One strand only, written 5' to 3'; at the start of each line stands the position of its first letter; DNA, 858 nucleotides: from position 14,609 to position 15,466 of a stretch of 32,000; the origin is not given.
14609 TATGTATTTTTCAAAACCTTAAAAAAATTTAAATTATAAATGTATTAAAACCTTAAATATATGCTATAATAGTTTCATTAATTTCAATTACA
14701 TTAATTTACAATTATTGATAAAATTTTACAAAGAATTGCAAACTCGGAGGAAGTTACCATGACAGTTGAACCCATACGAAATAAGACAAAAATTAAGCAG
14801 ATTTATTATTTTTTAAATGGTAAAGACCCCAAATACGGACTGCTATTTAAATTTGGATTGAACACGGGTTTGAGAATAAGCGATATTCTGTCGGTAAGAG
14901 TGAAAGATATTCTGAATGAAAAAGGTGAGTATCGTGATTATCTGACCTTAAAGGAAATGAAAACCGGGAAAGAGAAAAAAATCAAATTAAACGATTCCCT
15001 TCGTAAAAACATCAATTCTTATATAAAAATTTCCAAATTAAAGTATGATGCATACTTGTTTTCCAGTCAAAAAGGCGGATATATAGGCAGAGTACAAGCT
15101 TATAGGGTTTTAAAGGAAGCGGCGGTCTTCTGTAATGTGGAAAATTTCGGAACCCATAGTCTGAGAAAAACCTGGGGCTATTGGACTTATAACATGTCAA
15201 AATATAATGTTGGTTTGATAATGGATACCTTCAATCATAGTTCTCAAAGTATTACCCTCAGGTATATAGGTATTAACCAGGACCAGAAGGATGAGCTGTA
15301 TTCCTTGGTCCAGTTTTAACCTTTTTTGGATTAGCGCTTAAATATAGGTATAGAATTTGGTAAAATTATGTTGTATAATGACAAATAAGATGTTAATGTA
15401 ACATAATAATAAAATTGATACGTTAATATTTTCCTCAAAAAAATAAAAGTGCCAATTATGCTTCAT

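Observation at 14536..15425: Self-contained invertible cassette: tyrosine recombinase bracketed by inverted 32-bp palindromic core sites, abutting the 5' end of the chemotaxis operon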

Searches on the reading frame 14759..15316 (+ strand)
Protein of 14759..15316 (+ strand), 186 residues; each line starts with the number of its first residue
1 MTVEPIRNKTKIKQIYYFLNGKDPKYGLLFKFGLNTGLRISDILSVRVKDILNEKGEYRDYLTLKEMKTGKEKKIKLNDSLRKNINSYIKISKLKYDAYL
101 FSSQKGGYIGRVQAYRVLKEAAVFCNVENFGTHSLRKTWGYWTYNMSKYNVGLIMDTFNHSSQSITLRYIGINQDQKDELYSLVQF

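Call 4: search_protein_families(library=pfam, proteins=[window:14759-15316:+], max_evalue=0.01)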
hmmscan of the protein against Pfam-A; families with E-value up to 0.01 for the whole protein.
window:14759-15316:+ (186 aa): 1 family
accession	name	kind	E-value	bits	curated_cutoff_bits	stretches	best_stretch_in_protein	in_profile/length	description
PF00589.27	Phage_integrase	-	2.7e-20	73.3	27.1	1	11-173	7-169/172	Phage integrase family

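Call 7: find_homologous_proteins(query=window:14759-15316:+)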
Query window:14759-15316:+ (186 aa): 2871 proteins with E <= 0.001 among 2957 candidates; the best 120 are listed.
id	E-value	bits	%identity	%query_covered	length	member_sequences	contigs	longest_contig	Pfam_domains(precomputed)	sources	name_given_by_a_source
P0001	4.2e-117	406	99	100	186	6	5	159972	PF00589.28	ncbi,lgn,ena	-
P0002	5.1e-111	387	93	100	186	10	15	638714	PF00589.28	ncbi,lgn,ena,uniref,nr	ncbi:tyrosine-type recombinase/integrase [Ruminiclostridium cellobioparum]|uniref:Phage integrase fa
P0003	6.9e-106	370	88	100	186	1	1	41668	PF00589.28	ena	-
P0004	3.7e-105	368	90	100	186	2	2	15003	PF00589.28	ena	-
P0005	1.2e-101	356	86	100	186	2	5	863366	PF00589.28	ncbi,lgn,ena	-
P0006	1.6e-101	356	85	100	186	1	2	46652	PF00589.28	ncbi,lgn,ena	-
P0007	3.7e-101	355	85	100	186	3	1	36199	PF00589.28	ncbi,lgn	-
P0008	4.4e-101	354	84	100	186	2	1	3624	PF00589.28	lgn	-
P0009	5.6e-99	347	85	100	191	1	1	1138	PF00589.28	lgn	-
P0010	1.4e-98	346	83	100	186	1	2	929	PF00589.28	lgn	-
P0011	1.7e-96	339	82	100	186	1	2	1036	PF00589.28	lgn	-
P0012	9.0e-96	337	80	100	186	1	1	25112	PF00589.28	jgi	-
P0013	1.1e-94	333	80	100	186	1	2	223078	PF00589.28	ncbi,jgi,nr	ncbi:MAG: tyrosine-type recombinase/integrase [Clostridiales bacterium]|jgi:integrase|nr:tyrosine-ty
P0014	1.7e-94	333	81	100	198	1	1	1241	PF00589.28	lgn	-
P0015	2.2e-94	332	80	100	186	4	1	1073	PF00589.28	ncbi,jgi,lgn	jgi:integrase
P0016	2.7e-94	332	81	100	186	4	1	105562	PF00589.28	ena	-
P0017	5.7e-94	331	78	100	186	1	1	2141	PF00589.28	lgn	-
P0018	7.6e-94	331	78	100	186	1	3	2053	PF00589.28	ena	-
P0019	9.5e-94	330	79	100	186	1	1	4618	PF00589.28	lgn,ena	-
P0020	4.2e-93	328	78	100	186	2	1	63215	PF00589.28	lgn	-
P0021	5.1e-93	328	80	100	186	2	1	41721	PF00589.28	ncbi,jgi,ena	ncbi:MAG: tyrosine-type recombinase/integrase [Bacillota bacterium]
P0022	6.0e-93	328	78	100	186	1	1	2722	PF00589.28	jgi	jgi:integrase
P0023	6.2e-93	328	79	100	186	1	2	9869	PF00589.28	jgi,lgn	jgi:integrase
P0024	8.4e-93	327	78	100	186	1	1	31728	PF00589.28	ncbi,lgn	ncbi:MAG: tyrosine-type recombinase/integrase [Bacillota bacterium]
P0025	1.0e-92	327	80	100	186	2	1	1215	PF00589.28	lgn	-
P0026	1.6e-92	326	78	100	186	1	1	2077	PF00589.28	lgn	-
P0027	2.0e-92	326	78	100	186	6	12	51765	PF00589.28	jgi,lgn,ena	jgi:integrase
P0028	2.5e-92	326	79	100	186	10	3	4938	PF00589.28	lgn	-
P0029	2.9e-92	326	80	100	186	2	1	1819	PF00589.28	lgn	-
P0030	3.1e-92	325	78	100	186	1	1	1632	PF00589.28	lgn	-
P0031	3.9e-92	325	80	100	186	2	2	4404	PF00589.28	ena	-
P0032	4.8e-92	325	78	100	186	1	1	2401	PF00589.28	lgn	-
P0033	6.2e-92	324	78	100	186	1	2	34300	PF00589.28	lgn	-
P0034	1.2e-91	324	77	100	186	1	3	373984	PF00589.28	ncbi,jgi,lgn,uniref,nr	ncbi:tyrosine-type recombinase/integrase [Sedimentibacter sp.]|uniref:tyrosine-type recombinase/inte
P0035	2.2e-91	323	78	100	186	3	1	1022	PF00589.28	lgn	-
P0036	3.1e-91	322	77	100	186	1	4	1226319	PF00589.28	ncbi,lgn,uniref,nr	ncbi:tyrosine-type recombinase/integrase [Caldanaerobius polysaccharolyticus]|uniref:tyrosine-type r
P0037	3.2e-91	322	78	100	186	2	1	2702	PF00589.28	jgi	jgi:integrase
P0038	3.7e-91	322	78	100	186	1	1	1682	PF00589.28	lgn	-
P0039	4.0e-91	322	78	100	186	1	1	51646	PF00589.28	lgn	-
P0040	4.6e-91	322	78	100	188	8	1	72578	PF00589.28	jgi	jgi:integrase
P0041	4.6e-91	322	78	100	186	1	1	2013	PF00589.28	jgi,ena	-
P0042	5.3e-91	321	77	100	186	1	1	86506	PF00589.28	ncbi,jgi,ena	-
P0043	8.6e-91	321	76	100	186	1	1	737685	PF00589.28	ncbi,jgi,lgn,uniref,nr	ncbi:tyrosine-type recombinase/integrase [Sedimentibacter sp.]|uniref:tyrosine-type recombinase/inte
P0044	8.7e-91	321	76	100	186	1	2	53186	PF00589.28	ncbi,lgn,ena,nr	ncbi:MAG TPA: tyrosine-type recombinase/integrase [Tepidimicrobium sp.]|nr:tyrosine-type recombinase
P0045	9.0e-91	321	76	100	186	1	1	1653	PF00589.28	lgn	-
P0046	1.1e-90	320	78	100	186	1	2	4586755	PF00589.28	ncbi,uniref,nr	ncbi:tyrosine-type recombinase/integrase [Clostridium formicaceticum]|uniref:Recombinase XerD n=1 Ta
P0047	2.5e-90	319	76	100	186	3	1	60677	PF00589.28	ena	-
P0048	2.7e-90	319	75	100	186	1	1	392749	PF00589.28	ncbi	-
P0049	3.0e-90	319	76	100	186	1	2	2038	PF00589.28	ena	-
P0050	3.4e-90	319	76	100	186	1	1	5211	PF00589.28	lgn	-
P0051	5.6e-90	318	75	100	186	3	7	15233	PF00589.28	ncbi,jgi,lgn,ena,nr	ncbi:MAG: recombinase XerD [Clostridia bacterium]|jgi:integrase|nr:recombinase XerD [Clostridia bact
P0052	6.5e-90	318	76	100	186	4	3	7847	PF00589.28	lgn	-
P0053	7.1e-90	318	77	100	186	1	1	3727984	PF00589.28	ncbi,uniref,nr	ncbi:tyrosine-type recombinase/integrase [Clostridium bovifaecis]|uniref:Tyrosine-type recombinase/i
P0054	1.1e-89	317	77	100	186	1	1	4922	PF00589.28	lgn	-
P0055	1.4e-89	317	77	100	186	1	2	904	PF00589.28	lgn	-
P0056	1.6e-89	317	77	100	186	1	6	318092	PF00589.28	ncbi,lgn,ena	-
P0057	1.7e-89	317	78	100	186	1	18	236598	PF00589.28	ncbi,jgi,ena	jgi:integrase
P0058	1.8e-89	316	77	100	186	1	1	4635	PF00589.28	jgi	-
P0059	1.8e-89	316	77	100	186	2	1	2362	PF00589.28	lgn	-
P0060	1.8e-89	316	75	100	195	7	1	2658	PF00589.28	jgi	jgi:integrase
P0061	1.9e-89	316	77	100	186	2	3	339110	PF00589.28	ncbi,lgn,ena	-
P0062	2.1e-89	316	76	100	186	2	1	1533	PF00589.28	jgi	jgi:integrase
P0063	2.9e-89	316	76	100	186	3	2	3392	PF00589.28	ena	-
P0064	3.4e-89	316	76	100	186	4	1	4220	PF00589.28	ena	-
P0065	4.2e-89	315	77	100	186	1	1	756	PF00589.28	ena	-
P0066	4.7e-89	315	75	100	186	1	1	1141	PF00589.28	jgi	-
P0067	4.8e-89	315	76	100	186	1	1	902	PF00589.28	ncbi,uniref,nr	ncbi:recombinase XerD [Clostridium aceticum]|uniref:tyrosine-type recombinase/integrase n=1 Tax=Clos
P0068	5.2e-89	315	76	100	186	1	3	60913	PF00589.28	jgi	jgi:integrase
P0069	5.4e-89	315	76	100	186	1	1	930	PF00589.28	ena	-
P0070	7.1e-89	314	76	100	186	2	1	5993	PF00589.28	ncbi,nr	ncbi:MAG: tyrosine-type recombinase/integrase [Firmicutes bacterium]|nr:tyrosine-type recombinase/in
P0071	7.6e-89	314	75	100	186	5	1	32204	PF00589.28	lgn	-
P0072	9.3e-89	314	76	100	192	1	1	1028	PF00589.28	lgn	-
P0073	1.0e-88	314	76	100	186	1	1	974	PF00589.28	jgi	-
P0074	1.1e-88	314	77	100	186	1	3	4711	PF00589.28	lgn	-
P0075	1.1e-88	314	77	100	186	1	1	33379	PF00589.28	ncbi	-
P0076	1.2e-88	314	75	100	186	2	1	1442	PF00589.28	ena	-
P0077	1.5e-88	313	75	100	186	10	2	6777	PF00589.28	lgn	-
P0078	1.6e-88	313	74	100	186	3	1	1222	PF00589.28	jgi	-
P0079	1.8e-88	313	74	100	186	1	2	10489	PF00589.28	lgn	-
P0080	2.2e-88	313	75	100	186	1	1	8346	PF00589.28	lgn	-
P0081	2.3e-88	313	75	100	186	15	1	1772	PF00589.28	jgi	-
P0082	2.4e-88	313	76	100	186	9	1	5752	PF00589.28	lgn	-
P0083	2.6e-88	313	75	100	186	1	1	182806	PF00589.28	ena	-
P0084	2.8e-88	313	76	100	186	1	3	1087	PF00589.28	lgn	-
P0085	3.3e-88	312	75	100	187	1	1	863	PF00589.28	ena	-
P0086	3.6e-88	312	76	100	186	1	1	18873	PF00589.28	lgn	-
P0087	4.4e-88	312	75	100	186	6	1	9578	PF00589.28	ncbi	ncbi:MAG: tyrosine-type recombinase/integrase [Caulobacteraceae bacterium]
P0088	4.5e-88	312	77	100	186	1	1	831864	PF00589.28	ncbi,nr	ncbi:MAG: recombinase XerD [Firmicutes bacterium]|nr:recombinase XerD [Bacillota bacterium]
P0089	4.6e-88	312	76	100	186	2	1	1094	PF00589.28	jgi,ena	-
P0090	5.1e-88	312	75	100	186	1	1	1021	PF00589.28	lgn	-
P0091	5.2e-88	312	74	100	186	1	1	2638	PF00589.28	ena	-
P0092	5.7e-88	312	75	100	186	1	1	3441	PF00589.28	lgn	-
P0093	5.7e-88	312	75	100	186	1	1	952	PF00589.28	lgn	-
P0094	6.0e-88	311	75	100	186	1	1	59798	PF00589.28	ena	-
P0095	6.5e-88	311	76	100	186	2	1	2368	PF00589.28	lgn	-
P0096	6.8e-88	311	75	100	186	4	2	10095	PF00589.28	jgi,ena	-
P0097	8.6e-88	311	75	100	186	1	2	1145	PF00589.28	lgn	-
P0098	8.6e-88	311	76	100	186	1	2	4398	PF00589.28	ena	-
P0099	8.8e-88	311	75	100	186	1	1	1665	PF00589.28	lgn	-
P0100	1.0e-87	311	76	100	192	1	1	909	PF00589.28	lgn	-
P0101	1.2e-87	311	74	100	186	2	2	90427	PF00589.28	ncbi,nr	ncbi:MAG: tyrosine-type recombinase/integrase [Clostridiales bacterium]|nr:tyrosine-type recombinase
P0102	1.3e-87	310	73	100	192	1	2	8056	PF00589.28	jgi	-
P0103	1.4e-87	310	75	100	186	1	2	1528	PF00589.28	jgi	-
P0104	1.4e-87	310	74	100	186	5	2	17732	PF00589.28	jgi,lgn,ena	-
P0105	1.5e-87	310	75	100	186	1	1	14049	PF00589.28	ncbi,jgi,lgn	-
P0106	1.5e-87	310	76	100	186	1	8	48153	PF00589.28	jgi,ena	-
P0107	1.7e-87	310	76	100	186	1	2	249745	PF00589.28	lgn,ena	-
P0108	1.9e-87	310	75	100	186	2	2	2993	PF00589.28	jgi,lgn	jgi:integrase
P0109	2.2e-87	310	75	100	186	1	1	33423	PF00589.28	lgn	-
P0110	2.3e-87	310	73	100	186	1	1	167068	PF00589.28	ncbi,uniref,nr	ncbi:tyrosine-type recombinase/integrase [Fonticella tunisiensis]|uniref:Phage integrase family prot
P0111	2.3e-87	310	75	100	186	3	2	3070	PF00589.28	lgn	-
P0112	2.4e-87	309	76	100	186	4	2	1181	PF00589.28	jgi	-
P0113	2.7e-87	309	73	100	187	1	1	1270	PF00589.28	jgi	jgi:Integrase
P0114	2.8e-87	309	74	100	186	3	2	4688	PF00589.28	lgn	-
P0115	2.8e-87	309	75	100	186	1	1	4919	PF00589.28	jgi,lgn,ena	-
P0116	2.8e-87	309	76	100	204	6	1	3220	PF00589.28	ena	-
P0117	2.9e-87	309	74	100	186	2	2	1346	PF00589.28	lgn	-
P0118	3.1e-87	309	75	100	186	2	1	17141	PF00589.28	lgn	-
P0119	3.3e-87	309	75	100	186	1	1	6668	PF00589.28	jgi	-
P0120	3.6e-87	309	76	100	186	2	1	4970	PF00589.28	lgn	-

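Call 8: find_encoding_contigs(protein=window:14759-15316:+, flank=3000, max_places=10)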
Protein window:14759-15316:+ (186 aa): 13 contigs read that carry it; 6 places shown.
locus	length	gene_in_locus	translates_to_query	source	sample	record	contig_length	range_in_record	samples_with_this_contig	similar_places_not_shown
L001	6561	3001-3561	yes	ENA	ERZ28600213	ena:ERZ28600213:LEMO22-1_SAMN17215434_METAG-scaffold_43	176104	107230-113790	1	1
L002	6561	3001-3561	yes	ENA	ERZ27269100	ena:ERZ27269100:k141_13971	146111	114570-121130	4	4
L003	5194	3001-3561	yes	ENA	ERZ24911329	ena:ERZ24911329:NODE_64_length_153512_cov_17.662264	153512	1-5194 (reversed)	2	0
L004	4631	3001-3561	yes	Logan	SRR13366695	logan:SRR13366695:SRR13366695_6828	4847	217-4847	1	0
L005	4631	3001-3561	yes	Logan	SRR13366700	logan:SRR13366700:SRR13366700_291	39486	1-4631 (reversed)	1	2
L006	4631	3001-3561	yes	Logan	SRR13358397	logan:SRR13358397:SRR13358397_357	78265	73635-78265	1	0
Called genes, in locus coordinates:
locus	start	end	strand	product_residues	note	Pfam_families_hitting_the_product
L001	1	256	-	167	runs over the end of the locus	PF01584:CheW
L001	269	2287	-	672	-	PF01627:Hpt, PF07194:P2, PF02895:H-kinase_dim, PF02518:HATPase_c, PF01584:CheW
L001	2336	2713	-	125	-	PF00072:Response_reg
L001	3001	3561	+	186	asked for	PF00589:Phage_integrase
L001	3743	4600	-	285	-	PF00398:RrnaAD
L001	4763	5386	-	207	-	PF02588:YitT_membrane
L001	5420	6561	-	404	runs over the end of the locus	PF00999:Na_H_Exchanger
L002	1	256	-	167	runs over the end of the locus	PF01584:CheW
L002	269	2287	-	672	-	PF01627:Hpt, PF07194:P2, PF02895:H-kinase_dim, PF02518:HATPase_c, PF01584:CheW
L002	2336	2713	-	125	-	PF00072:Response_reg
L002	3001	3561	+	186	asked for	PF00589:Phage_integrase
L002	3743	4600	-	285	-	PF00398:RrnaAD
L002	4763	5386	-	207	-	PF02588:YitT_membrane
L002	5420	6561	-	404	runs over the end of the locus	PF00999:Na_H_Exchanger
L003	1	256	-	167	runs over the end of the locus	PF01584:CheW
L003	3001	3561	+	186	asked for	PF00589:Phage_integrase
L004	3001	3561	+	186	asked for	PF00589:Phage_integrase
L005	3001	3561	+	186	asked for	PF00589:Phage_integrase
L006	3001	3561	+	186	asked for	PF00589:Phage_integrase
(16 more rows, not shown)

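Call 9: find_encoding_contigs(protein=P0001, flank=3000, max_places=10)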
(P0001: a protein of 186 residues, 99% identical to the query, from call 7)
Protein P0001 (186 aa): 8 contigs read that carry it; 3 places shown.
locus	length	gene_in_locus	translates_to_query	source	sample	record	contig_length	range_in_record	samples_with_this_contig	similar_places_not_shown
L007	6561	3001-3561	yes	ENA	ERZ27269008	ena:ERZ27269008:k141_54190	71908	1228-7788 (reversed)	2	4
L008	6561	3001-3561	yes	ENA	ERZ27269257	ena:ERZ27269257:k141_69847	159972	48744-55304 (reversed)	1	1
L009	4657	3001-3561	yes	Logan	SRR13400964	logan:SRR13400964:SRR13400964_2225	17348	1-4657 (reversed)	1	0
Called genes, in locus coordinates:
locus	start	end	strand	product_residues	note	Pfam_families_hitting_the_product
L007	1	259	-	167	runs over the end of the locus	PF01584:CheW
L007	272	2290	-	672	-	PF01627:Hpt, PF07194:P2, PF02895:H-kinase_dim, PF02518:HATPase_c, PF01584:CheW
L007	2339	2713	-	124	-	PF00072:Response_reg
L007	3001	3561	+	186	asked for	PF00589:Phage_integrase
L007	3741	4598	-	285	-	PF00398:RrnaAD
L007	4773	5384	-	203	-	PF02588:YitT_membrane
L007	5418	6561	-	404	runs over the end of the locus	PF00999:Na_H_Exchanger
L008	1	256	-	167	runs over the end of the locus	PF01584:CheW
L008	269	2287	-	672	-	PF01627:Hpt, PF07194:P2, PF02895:H-kinase_dim, PF02518:HATPase_c, PF01584:CheW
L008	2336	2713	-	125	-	PF00072:Response_reg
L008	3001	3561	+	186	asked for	PF00589:Phage_integrase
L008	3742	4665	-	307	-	PF00398:RrnaAD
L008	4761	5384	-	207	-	PF02588:YitT_membrane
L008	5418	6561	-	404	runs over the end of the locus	PF00999:Na_H_Exchanger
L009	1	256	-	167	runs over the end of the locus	PF01584:CheW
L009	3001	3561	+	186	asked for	PF00589:Phage_integrase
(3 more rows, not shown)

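Call 10: find_encoding_contigs(protein=P0002, flank=3000, max_places=10)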
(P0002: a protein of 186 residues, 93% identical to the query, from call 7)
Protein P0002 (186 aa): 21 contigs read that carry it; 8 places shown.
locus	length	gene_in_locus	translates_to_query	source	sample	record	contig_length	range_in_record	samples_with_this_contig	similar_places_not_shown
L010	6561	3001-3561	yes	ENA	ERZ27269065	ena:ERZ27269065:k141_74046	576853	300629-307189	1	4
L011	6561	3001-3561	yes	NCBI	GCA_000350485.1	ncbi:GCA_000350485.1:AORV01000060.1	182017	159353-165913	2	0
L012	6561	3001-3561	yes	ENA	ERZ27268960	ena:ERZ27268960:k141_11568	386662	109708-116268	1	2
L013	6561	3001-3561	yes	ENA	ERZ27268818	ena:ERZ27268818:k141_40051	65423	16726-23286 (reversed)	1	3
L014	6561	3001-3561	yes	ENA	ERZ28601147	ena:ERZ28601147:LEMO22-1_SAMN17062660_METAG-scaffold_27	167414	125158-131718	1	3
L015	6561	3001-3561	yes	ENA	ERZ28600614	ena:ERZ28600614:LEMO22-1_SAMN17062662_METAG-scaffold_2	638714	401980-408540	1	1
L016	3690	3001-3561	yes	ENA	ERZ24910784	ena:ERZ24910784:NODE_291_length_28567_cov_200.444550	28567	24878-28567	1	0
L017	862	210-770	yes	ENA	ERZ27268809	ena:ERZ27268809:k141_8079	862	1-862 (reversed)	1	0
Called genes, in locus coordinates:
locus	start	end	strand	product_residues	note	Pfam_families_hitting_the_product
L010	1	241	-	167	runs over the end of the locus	PF01584:CheW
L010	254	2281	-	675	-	PF01627:Hpt, PF07194:P2, PF02895:H-kinase_dim, PF02518:HATPase_c, PF01584:CheW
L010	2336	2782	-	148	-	PF00072:Response_reg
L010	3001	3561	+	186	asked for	PF00589:Phage_integrase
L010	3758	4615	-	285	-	PF00398:RrnaAD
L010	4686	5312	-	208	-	PF02588:YitT_membrane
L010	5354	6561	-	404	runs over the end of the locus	PF00999:Na_H_Exchanger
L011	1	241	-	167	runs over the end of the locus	PF01584:CheW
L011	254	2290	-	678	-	PF01627:Hpt, PF07194:P2, PF02895:H-kinase_dim, PF02518:HATPase_c, PF01584:CheW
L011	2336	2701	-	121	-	PF00072:Response_reg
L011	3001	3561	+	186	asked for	PF00589:Phage_integrase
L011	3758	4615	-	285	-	PF00398:RrnaAD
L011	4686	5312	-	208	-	PF02588:YitT_membrane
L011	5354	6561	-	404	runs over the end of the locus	PF00999:Na_H_Exchanger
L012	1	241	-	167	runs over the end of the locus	PF01584:CheW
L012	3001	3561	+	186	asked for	PF00589:Phage_integrase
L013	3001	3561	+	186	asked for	PF00589:Phage_integrase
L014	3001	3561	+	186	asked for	PF00589:Phage_integrase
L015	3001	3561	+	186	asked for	PF00589:Phage_integrase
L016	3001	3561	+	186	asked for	PF00589:Phage_integrase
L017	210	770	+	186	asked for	PF00589:Phage_integrase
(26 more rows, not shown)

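Call 16: find_related_loci(query=A1, collection=genome_contigs, flank=3000)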
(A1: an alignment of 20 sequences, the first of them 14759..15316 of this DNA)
Query A1 (186 aa) in genome_contigs; peptide patterns used: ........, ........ (x = any residue, [..] = any of these).
204 stretches matched a pattern; 197 encode a relative of the query (tblastn E <= 1e-3); the best 80 are kept; 79 distinct loci.
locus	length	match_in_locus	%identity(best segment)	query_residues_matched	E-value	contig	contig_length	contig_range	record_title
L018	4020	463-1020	99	1-186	4e-123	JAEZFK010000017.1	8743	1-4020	MAG: Bacillota bacterium isolate OH_CBrB_49 k127_1588766, whole genome shotgun sequence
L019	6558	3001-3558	96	1-186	5e-120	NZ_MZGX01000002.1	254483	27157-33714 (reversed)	Ruminiclostridium hungatei strain DSM 14427 CLHUN_contig000002, whole genome shotgun sequence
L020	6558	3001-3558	95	1-186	8e-118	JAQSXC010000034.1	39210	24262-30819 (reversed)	MAG: Eubacterium sp. isolate L_E1_T20_A_bin.111 scaffold_2267, whole genome shotgun sequence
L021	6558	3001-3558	94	1-186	2e-117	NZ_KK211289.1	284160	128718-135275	Ruminiclostridium cellobioparum DSM 1351 = ATCC 15832 T344DRAFT_scaffold00004.4, whole genome shotgun sequence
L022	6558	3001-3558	93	1-186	3e-117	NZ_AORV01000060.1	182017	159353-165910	Ruminiclostridium cellobioparum subsp. termitidis CT1112 Ct_contig00068, whole genome shotgun sequence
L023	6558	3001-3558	94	1-186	1e-116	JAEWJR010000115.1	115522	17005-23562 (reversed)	MAG: Bacillota bacterium isolate OH_PBrB_156 k127_847000, whole genome shotgun sequence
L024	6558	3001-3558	94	1-186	1e-115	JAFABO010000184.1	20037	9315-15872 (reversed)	MAG: Bacillota bacterium isolate OH_SBB_134 k127_542475, whole genome shotgun sequence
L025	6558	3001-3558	92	1-186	7e-114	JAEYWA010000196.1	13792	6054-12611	MAG: Bacillota bacterium isolate OH_CBlB_248 k127_277517, whole genome shotgun sequence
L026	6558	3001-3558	92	1-186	9e-113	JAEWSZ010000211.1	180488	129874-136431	MAG: Bacillota bacterium isolate OH_SDB_126 k127_1091711, whole genome shotgun sequence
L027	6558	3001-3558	86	1-186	7e-108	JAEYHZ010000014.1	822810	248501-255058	MAG: Bacillota bacterium isolate OH_HFB_338 k127_2008714, whole genome shotgun sequence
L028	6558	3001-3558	85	1-186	4e-107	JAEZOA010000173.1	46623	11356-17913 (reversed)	MAG: Bacillota bacterium isolate OH_CFB_174 k127_1955559, whole genome shotgun sequence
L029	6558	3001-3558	85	1-186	5e-107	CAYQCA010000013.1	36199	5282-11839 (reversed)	MAG TPA_asm: uncultured Clostridium sp. isolate binchicken_co158_149 genome assembly, contig: NODE_1023_length_36199_cov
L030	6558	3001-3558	80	1-186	2e-100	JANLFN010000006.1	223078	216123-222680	MAG: Eubacteriales bacterium isolate A05DMB11 NODE_46_length_223078_cov_20.143954, whole genome shotgun sequence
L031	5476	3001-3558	76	1-186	2e-96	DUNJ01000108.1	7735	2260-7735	MAG TPA_asm: Tepidimicrobium sp. isolate AS05jafATM_55 42977_AS05, whole genome shotgun sequence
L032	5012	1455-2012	75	1-186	1e-95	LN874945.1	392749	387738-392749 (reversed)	Clostridiales bacterium mt11 genome assembly Mediannikovella massiliensis, scaffold scaffold00013, whole genome shotgun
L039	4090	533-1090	80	1-186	1e-90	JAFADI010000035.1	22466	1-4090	MAG: Bacillota bacterium isolate OH_SBB_72 k127_1078482, whole genome shotgun sequence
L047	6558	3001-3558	72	1-186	2e-88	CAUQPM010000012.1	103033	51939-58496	MAG TPA_asm: uncultured Oscillospiraceae bacterium isolate ERR9968766_bin.1_MetaWRAP_v1.3_MAG genome assembly, contig: E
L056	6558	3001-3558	78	1-186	4e-88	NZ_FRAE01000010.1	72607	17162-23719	Tepidibacter formicigenes DSM 15518, whole genome shotgun sequence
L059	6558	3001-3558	76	1-186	5e-87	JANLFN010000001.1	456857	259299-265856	MAG: Eubacteriales bacterium isolate A05DMB11 NODE_9_length_456857_cov_18.241444, whole genome shotgun sequence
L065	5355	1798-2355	67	1-186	5e-86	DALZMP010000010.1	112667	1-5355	MAG TPA_asm: Sedimentibacter sp. isolate CTOTU47533 NODE_38_length_112743_cov_9.343648, whole genome shotgun sequence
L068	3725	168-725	77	1-186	2e-86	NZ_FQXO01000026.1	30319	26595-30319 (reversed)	Caloranaerobacter azorensis DSM 13643, whole genome shotgun sequence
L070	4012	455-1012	75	1-186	1e-85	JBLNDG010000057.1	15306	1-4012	MAG: Caulobacteraceae bacterium isolate MAG105 PRJNA950955_bin14_renamed_56, whole genome shotgun sequence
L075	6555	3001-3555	71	1-186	1e-85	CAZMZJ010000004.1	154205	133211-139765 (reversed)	MAG TPA_asm: uncultured Lachnospiraceae bacterium isolate binchicken_co117_82 genome assembly, contig: NODE_122_length_1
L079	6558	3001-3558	75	1-186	2e-85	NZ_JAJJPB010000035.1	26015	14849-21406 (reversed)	Clostridium aromativorans strain WLY-B-L2 Scaffolds_35_26015, whole genome shotgun sequence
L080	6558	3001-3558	74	1-186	2e-85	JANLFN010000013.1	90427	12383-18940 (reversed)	MAG: Eubacteriales bacterium isolate A05DMB11 NODE_175_length_90427_cov_19.724882, whole genome shotgun sequence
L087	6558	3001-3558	73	1-186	2e-84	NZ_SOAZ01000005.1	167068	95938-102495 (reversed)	Fonticella tunisiensis strain DSM 24455 Ga0244689_105, whole genome shotgun sequence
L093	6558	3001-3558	74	1-186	2e-84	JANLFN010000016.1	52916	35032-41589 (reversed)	MAG: Eubacteriales bacterium isolate A05DMB11 NODE_309_length_52916_cov_23.024366, whole genome shotgun sequence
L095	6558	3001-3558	75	1-186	5e-84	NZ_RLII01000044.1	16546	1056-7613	Acetivibrio mesophilus strain N2K1 seq44, whole genome shotgun sequence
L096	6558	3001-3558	73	1-186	6e-84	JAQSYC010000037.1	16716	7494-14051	MAG: Clostridia bacterium isolate L_E1_T20_A_bin.72 scaffold_10395, whole genome shotgun sequence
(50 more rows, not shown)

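Call 22: find_encoding_contigs(protein=P0067, flank=3000, max_places=6)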
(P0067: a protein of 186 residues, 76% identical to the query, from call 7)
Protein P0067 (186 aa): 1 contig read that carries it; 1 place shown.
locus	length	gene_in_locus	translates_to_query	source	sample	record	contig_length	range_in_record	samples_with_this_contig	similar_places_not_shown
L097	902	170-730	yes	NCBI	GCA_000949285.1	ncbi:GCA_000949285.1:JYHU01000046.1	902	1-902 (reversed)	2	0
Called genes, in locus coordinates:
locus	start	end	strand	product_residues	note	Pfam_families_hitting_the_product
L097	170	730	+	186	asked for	PF00589:Phage_integrase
